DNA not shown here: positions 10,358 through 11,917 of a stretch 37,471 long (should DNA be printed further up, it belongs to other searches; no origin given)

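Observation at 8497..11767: Uncharacterised three-gene operon: TusA-like/diiron fusion, ACAD-fold flavoprotein without catalytic Glu, and a cytoplasmic PBP-fold protein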

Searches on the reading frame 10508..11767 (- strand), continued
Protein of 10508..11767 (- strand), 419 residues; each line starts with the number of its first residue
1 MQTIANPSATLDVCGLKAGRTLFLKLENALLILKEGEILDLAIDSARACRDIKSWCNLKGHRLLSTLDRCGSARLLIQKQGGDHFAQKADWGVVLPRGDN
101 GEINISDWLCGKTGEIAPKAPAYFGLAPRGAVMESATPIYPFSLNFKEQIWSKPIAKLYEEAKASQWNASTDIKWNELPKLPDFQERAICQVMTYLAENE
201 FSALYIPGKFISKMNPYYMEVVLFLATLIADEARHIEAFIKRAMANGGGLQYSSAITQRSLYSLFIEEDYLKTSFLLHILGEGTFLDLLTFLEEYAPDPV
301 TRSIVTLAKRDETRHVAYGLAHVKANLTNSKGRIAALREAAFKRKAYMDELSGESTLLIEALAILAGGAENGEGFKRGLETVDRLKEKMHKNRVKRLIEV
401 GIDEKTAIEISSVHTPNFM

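Call 56: search_protein_families(library=ncbifam, proteins=[L035:6065-7126:+, L035:7192-7977:+, L042:6043-7113:+, L042:7146-7931:+, L081:6008-7096:+, L081:7156-7962:+, L001:9345-10484:+, L001:10513-11331:+, L048:5955-7052:+, L048:7189-7974:+], max_evalue=1e-40)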
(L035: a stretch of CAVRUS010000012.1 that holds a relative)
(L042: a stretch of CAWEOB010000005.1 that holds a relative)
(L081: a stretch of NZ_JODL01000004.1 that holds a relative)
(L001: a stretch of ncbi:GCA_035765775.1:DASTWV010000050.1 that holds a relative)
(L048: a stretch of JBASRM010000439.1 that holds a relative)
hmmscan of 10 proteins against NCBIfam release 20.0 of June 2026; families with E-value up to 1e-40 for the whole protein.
L035:6065-7126:+ (354 aa): 1 family
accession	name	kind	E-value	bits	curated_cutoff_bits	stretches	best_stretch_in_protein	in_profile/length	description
NF049984.1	Rv1679_FadE16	equivalog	1.2e-129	432.8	600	1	4-354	2-357/371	Rv1679 family acyl-CoA dehydrogenase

L035:7192-7977:+ (262 aa): 1 family
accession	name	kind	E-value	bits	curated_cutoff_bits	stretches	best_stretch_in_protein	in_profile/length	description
NF049985.1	SBP_like_Rv1680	exception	1.3e-113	379.2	400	1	2-262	1-260/268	Rv1680 family SBP-like protein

L042:6043-7113:+ (357 aa): 1 family
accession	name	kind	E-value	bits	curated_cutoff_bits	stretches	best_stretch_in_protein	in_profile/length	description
NF049984.1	Rv1679_FadE16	equivalog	1.8e-135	452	600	1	2-357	5-365/371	Rv1679 family acyl-CoA dehydrogenase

L042:7146-7931:+ (262 aa): 1 family
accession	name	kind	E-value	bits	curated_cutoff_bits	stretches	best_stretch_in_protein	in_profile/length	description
NF049985.1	SBP_like_Rv1680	exception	1.8e-117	391.8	400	1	3-262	2-260/268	Rv1680 family SBP-like protein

L081:6008-7096:+ (363 aa): 1 family
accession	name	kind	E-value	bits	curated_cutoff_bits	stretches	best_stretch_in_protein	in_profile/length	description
NF049984.1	Rv1679_FadE16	equivalog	4.9e-110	368.3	600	1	13-363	14-364/371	Rv1679 family acyl-CoA dehydrogenase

L081:7156-7962:+ (269 aa): 1 family
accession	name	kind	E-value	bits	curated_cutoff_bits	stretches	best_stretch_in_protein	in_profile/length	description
NF049985.1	SBP_like_Rv1680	exception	2.2e-60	204.6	400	1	2-267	3-263/268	Rv1680 family SBP-like protein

L001:9345-10484:+ (379 aa): 2 families
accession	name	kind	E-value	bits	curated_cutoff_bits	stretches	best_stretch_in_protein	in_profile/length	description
NF049984.1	Rv1679_FadE16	equivalog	2.5e-85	286.9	600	1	23-379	13-371/371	Rv1679 family acyl-CoA dehydrogenase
NF042972.1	AcrlCoAredClosAcrC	equivalog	1.4e-48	165.5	640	1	20-367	22-370/378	acryloyl-CoA reductase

L001:10513-11331:+ (272 aa): 1 family
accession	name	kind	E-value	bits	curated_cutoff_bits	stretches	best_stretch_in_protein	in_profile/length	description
NF049985.1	SBP_like_Rv1680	exception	3.5e-94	315.4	400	1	9-268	3-261/268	Rv1680 family SBP-like protein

L048:5955-7052:+ (366 aa): 3 families
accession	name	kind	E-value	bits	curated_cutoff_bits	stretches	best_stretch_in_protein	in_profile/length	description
NF049984.1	Rv1679_FadE16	equivalog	7.9e-133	443.3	600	1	11-365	13-365/371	Rv1679 family acyl-CoA dehydrogenase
NF042972.1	AcrlCoAredClosAcrC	equivalog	6.4e-45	153.4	640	1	3-351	17-362/378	acryloyl-CoA reductase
NF042439.1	SulpropCoADesulf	equivalog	1.7e-43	148.8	600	1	2-364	4-369/379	3-sulfinopropanoyl-CoA desulfinase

L048:7189-7974:+ (262 aa): 1 family
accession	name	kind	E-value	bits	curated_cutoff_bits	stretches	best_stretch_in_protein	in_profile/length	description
NF049985.1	SBP_like_Rv1680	exception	7.3e-105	350.4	400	1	1-262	1-260/268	Rv1680 family SBP-like protein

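Call 59: find_homologous_proteins(query=L042:7998-9245:+, max_evalue=1e-20)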
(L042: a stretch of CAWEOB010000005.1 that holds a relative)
Query L042:7998-9245:+ (416 aa): 3733 proteins with E <= 1e-20 among 8000 candidates; the best 120 are listed.
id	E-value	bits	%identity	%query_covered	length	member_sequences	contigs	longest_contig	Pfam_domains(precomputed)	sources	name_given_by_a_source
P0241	2.2e-260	882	94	100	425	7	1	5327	PF01206.23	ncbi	ncbi:MAG: sulfurtransferase TusA family protein [Actinomycetota bacterium]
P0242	2.2e-234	796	85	100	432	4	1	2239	PF01206.23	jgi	jgi:TusA-related sulfurtransferase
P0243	2.1e-227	773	82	100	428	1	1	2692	PF01206.23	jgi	jgi:TusA-related sulfurtransferase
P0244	5.3e-224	762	80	100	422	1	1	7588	-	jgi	jgi:hypothetical protein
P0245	2.1e-221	753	81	100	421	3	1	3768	-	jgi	jgi:TusA-related sulfurtransferase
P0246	8.4e-219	745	79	100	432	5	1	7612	PF01206.23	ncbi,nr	ncbi:MAG: hypothetical protein QOI81_74 [Actinomycetota bacterium]|nr:hypothetical protein [Actinomy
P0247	2.9e-218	743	80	100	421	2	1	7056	PF01206.23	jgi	jgi:TusA-related sulfurtransferase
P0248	6.1e-217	739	78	100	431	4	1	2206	PF01206.23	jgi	jgi:TusA-related sulfurtransferase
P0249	2.5e-216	737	78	100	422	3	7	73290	PF01206.23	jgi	jgi:TusA-related sulfurtransferase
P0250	7.9e-216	735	79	100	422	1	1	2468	-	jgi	jgi:TusA-related sulfurtransferase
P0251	4.0e-214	729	78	100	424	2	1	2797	-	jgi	jgi:TusA-related sulfurtransferase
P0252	5.7e-213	725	76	100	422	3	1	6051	PF01206.23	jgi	jgi:TusA-related sulfurtransferase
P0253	1.7e-212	724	81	96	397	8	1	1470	PF01206.23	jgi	jgi:hypothetical protein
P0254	1.1e-211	721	78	100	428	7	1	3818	PF01206.23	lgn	-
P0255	2.0e-211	720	77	100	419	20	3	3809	PF01206.23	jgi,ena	-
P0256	8.5e-211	718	75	100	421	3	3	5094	PF01206.23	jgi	jgi:TusA-related sulfurtransferase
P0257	2.6e-210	717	76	100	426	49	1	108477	PF01206.23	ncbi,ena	-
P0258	4.4e-210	716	76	100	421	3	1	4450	PF01206.23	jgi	jgi:TusA-related sulfurtransferase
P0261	1.3e-206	705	75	100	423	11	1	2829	PF01206.23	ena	-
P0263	2.3e-206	704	77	99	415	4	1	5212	PF01206.23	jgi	jgi:TusA-related sulfurtransferase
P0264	1.3e-205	701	75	100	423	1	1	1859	PF01206.23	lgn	-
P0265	3.1e-204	697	73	100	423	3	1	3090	PF01206.23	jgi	-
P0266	8.3e-204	695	75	99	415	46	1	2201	PF01206.23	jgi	-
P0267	1.1e-203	695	76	99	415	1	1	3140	PF01206.23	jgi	jgi:TusA-related sulfurtransferase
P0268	3.9e-203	693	76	99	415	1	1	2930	PF01206.23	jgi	jgi:TusA-related sulfurtransferase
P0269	5.7e-203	693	73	100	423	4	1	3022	PF01206.23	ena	-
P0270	6.2e-203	692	76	99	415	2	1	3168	PF01206.23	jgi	jgi:TusA-related sulfurtransferase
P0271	7.5e-203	692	76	99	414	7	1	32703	PF01206.23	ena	-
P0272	1.6e-202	691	77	99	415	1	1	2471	PF01206.23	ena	-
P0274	9.9e-202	688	75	100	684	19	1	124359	PF12974.13,PF01206.23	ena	-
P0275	1.5e-201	688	75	99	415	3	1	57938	PF01206.23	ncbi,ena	-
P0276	1.5e-201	688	75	99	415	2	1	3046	PF01206.23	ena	-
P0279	1.5e-200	685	74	100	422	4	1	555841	PF01206.23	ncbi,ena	-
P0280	2.1e-200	684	77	97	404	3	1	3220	PF01206.23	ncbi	ncbi:MAG TPA: ferritin-like domain-containing protein, partial [Actinomycetota bacterium]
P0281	5.2e-200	683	74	100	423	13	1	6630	PF01206.23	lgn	-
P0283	1.4e-198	678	72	100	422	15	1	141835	PF01206.23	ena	-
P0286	1.5e-197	675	73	100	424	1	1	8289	PF01206.23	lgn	-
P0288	1.4e-196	672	72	100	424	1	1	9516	PF11583.15,PF01206.23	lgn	-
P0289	1.6e-196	671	72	100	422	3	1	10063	PF01206.23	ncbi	ncbi:MAG: ferritin-like domain-containing protein [Actinomycetota bacterium]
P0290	3.1e-196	670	72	100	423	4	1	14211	PF01206.23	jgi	jgi:TusA-related sulfurtransferase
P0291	1.3e-195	668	74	99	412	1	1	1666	PF01206.23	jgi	-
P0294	3.2e-194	664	72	100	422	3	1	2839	PF01206.23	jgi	jgi:TusA-related sulfurtransferase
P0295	4.8e-194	663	72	100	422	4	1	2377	PF01206.23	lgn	-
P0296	1.9e-193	661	72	100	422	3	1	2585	PF01206.23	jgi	jgi:TusA-related sulfurtransferase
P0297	9.2e-193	659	72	100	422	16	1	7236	PF01206.23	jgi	jgi:TusA-related sulfurtransferase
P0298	1.5e-192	658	71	100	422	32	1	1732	PF01206.23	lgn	-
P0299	1.8e-190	651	70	99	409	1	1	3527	PF01206.23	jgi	jgi:hypothetical protein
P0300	2.7e-190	651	69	100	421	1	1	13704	PF01206.23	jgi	jgi:TusA-related sulfurtransferase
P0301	8.1e-189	646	70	99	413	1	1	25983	PF01206.23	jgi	jgi:TusA-related sulfurtransferase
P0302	1.3e-187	642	70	99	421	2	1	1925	PF01206.23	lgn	-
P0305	4.2e-169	581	75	81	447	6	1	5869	PF01206.23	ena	-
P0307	1.3e-166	573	73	85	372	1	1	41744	PF01206.23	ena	-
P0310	4.8e-147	508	56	100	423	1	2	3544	PF01206.23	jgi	jgi:TusA-related sulfurtransferase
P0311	4.9e-146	505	57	100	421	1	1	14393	PF01206.23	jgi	jgi:hypothetical protein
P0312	1.0e-145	504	57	100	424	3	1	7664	PF01206.23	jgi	jgi:TusA-related sulfurtransferase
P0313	2.8e-144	499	56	100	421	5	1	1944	PF11583.15,PF01206.23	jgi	jgi:TusA-related sulfurtransferase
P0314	7.9e-144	498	56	100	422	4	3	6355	PF01206.23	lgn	-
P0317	2.1e-143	496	56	100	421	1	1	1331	PF01206.23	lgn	-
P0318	3.5e-143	496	56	100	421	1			PF01206.23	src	-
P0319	3.8e-143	496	55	100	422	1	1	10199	PF01206.23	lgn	-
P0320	6.6e-143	495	56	94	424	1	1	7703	PF01206.23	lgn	-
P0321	1.2e-142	494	56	100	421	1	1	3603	PF01206.23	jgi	jgi:hypothetical protein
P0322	1.4e-142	494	55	100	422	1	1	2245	PF01206.23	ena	-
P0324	1.5e-142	494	56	100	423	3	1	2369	PF01206.23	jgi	jgi:TusA-related sulfurtransferase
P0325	2.1e-142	493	57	100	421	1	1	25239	PF11583.15,PF01206.23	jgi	jgi:hypothetical protein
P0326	2.9e-142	493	54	100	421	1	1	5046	PF01206.23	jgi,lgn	jgi:TusA-related sulfurtransferase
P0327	4.1e-142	492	56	100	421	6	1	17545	PF01206.23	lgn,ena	-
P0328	4.2e-142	492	55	100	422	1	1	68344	PF01206.23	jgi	jgi:TusA-related sulfurtransferase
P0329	1.2e-141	491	56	100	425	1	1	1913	PF01206.23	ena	-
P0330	2.3e-141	490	56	100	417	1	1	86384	PF01206.23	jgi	jgi:hypothetical protein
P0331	2.4e-141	490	56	100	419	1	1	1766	PF01206.23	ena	-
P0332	3.1e-141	489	55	100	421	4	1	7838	PF01206.23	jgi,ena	-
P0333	3.5e-141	489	54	100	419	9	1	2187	PF01206.23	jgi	jgi:TusA-related sulfurtransferase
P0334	5.3e-141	488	53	100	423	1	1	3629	PF01206.23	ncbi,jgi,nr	ncbi:MAG TPA: hypothetical protein VGZ25_15805 [Gemmataceae bacterium]|jgi:TusA-related sulfurtransf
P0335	5.6e-141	488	55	100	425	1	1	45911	PF01206.23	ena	-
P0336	6.8e-141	488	54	100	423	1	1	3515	PF01206.23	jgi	jgi:TusA-related sulfurtransferase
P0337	6.9e-141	488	54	100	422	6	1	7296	PF01206.23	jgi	jgi:TusA-related sulfurtransferase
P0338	8.3e-141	488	55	100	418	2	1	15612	PF01206.23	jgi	-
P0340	1.6e-140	487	55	100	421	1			PF01206.23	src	-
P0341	1.6e-140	487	55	100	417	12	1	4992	PF11583.15,PF01206.23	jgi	jgi:hypothetical protein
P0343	2.2e-140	486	54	100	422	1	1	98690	PF01206.23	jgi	jgi:TusA-related sulfurtransferase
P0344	2.4e-140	486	55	94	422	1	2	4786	PF01206.23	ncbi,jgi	jgi:TusA-related sulfurtransferase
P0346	3.6e-140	486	55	98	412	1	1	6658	PF01206.23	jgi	jgi:TusA-related sulfurtransferase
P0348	5.2e-140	485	55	98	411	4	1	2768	PF01206.23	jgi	jgi:TusA-related sulfurtransferase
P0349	5.4e-140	485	55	100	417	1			PF01206.23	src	-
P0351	1.0e-139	484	54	100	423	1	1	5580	PF01206.23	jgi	jgi:TusA-related sulfurtransferase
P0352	1.3e-139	484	55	100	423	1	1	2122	PF01206.23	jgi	jgi:TusA-related sulfurtransferase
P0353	1.5e-139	484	54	100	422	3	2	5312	PF01206.23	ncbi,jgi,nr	ncbi:MAG TPA: sulfurtransferase TusA family protein [Gemmataceae bacterium]|jgi:TusA-related sulfurt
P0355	3.4e-139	483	54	100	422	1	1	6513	PF01206.23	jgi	jgi:TusA-related sulfurtransferase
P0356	4.0e-139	482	53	95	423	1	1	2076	PF01206.23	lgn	-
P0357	5.0e-139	482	53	100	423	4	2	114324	PF01206.23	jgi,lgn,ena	-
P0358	9.3e-139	481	56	100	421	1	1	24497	PF01206.23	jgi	jgi:TusA-related sulfurtransferase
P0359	1.1e-138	481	54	100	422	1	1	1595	PF01206.23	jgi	-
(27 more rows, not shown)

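Call 61: find_encoding_contigs(protein=P0274, flank=6000, max_places=3)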
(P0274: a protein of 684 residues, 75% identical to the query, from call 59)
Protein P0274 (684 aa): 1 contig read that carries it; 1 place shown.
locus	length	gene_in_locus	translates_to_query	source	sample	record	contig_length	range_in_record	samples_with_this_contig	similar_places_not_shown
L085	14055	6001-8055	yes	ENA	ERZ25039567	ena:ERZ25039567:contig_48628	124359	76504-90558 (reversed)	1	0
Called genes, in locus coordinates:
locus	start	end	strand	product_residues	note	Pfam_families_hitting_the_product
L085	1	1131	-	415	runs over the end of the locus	PF00270:DEAD, PF04851:ResIII, PF00271:Helicase_C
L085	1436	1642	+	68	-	-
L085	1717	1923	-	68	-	PF00313:CSD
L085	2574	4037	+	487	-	PF13229:Beta_helix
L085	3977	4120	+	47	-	PF08305:NPCBM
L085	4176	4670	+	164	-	-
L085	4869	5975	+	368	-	PF02771:Acyl-CoA_dh_N, PF02770:Acyl-CoA_dh_M, PF00441:Acyl-CoA_dh_1, PF08028:Acyl-CoA_dh_2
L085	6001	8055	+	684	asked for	PF12974:Phosphonate-bd, PF01206:TusA (faint)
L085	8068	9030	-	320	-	PF10282:Lactonase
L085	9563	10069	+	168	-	PF08240:ADH_N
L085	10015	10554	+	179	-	PF00107:ADH_zinc_N, PF13602:ADH_zinc_N_2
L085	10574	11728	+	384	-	PF01266:DAO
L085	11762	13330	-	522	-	PF00501:AMP-binding, PF13193:AMP-binding_C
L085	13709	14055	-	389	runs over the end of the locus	PF02771:Acyl-CoA_dh_N, PF02770:Acyl-CoA_dh_M, PF00441:Acyl-CoA_dh_1, PF08028:Acyl-CoA_dh_2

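Call 65: search_protein_families(library=pfam, proteins=[L007:12329-13195:+, L020:4003-4929:-, L048:1769-2713:-, L003:6178-6948:+, L058:9073-9606:+, L048:9427-11010:-, L002:6799-7959:+, L007:7087-7815:+, L028:6812-7483:-, L028:7480-9093:-], max_evalue=0.0001)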
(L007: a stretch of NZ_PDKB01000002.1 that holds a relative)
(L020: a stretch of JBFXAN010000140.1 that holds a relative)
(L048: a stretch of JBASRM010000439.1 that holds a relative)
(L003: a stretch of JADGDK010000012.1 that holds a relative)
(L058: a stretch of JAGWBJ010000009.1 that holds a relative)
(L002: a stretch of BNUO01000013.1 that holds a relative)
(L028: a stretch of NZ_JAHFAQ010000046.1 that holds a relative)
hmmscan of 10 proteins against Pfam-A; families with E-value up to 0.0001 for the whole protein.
L007:12329-13195:+ (288 aa): 2 families
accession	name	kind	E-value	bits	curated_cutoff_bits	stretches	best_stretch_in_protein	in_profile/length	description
PF03466.25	LysR_substrate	-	5.4e-30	104.8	28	1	86-287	3-207/209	LysR substrate binding domain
PF00126.33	HTH_1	-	1.4e-13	51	26.6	1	3-62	1-60/60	Bacterial regulatory helix-turn-helix protein, lysR family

L020:4003-4929:- (308 aa): 4 families
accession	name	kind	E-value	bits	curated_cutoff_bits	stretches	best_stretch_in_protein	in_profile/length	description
PF03466.25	LysR_substrate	-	3.8e-43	147.7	28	1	90-295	4-207/209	LysR substrate binding domain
PF00126.33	HTH_1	-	1.7e-21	76.3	26.6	1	4-63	1-60/60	Bacterial regulatory helix-turn-helix protein, lysR family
PF12849.12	PBP_like_2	-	4.1e-07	30.5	27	1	86-292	4-263/267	PBP superfamily domain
PF12727.12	PBP_like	-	6.9e-07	29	27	0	163-239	68-144/193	PBP superfamily domain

L048:1769-2713:- (314 aa): 2 families
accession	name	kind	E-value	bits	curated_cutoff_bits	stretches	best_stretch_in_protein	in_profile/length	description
PF03466.25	LysR_substrate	-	2.1e-40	138.8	28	1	98-297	4-204/209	LysR substrate binding domain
PF00126.33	HTH_1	-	2e-23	82.5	26.6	1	14-71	3-60/60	Bacterial regulatory helix-turn-helix protein, lysR family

L003:6178-6948:+ (256 aa): 4 families
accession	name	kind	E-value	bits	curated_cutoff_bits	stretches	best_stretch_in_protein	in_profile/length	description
PF00005.33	ABC_tran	-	3.2e-30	105.9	25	1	20-167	1-136/137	ABC transporter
PF13304.12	AAA_21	-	4.6e-13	50.3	27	1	137-197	235-298/304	AAA domain, putative AbiEii toxin, Type IV TA system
PF02463.25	SMC_N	-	1.6e-07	31.5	40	1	32-201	26-201/220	RecF/RecN/SMC N terminal domain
PF13175.12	AAA_15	-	1.5e-06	28.5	32.1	0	32-68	25-55/374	AAA ATPase domain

L058:9073-9606:+ (177 aa): 1 family
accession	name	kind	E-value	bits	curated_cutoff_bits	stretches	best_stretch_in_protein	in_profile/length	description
PF02566.24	OsmC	-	8.1e-19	68.3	27.5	1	68-171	1-99/100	OsmC-like protein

L048:9427-11010:- (527 aa): 1 family
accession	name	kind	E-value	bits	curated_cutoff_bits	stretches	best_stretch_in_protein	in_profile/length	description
PF02446.23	Glyco_hydro_77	-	2e-184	614.3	25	1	28-506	1-464/465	4-alpha-glucanotransferase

L002:6799-7959:+ (386 aa): 2 families
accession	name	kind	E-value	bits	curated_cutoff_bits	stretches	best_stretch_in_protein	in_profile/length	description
PF02518.31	HATPase_c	-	8.5e-22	78.1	26.4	1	287-385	2-106/111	Histidine kinase-, DNA gyrase B-, and HSP90-like ATPase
PF00512.31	HisKA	-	1.2e-08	35.3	26.9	1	179-241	2-65/66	His Kinase A (phospho-acceptor) domain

L007:7087-7815:+ (242 aa): 2 families
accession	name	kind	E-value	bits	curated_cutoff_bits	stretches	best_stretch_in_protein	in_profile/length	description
PF13098.12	Thioredoxin_2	-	8.6e-12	45.8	27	1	107-226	3-85/104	Thioredoxin-like domain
PF01323.26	DSBA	-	9.3e-06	26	25.6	0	115-174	4-61/191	DSBA-like thioredoxin domain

L028:6812-7483:- (223 aa): 2 families
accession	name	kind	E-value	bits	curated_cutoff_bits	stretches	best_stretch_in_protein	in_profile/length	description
PF00072.30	Response_reg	-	1.7e-26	93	30.2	1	10-120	1-110/111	Response regulator receiver domain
PF05732.17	RepL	-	3.9e-05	23.7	20.3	1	145-211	51-117/164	Firmicute plasmid replication protein (RepL)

L028:7480-9093:- (537 aa): 3 families
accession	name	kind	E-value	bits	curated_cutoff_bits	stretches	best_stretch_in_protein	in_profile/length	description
PF02518.31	HATPase_c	-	2e-16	60.8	26.4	1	410-508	3-94/111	Histidine kinase-, DNA gyrase B-, and HSP90-like ATPase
PF12729.13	4HB_MCP_1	-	3.9e-05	23.7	27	0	17-109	5-98/181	Four helix bundle sensory module for signal transduction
PF14501.12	HATPase_c_5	-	4.2e-05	23.8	22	1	411-509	4-90/102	GHKL domain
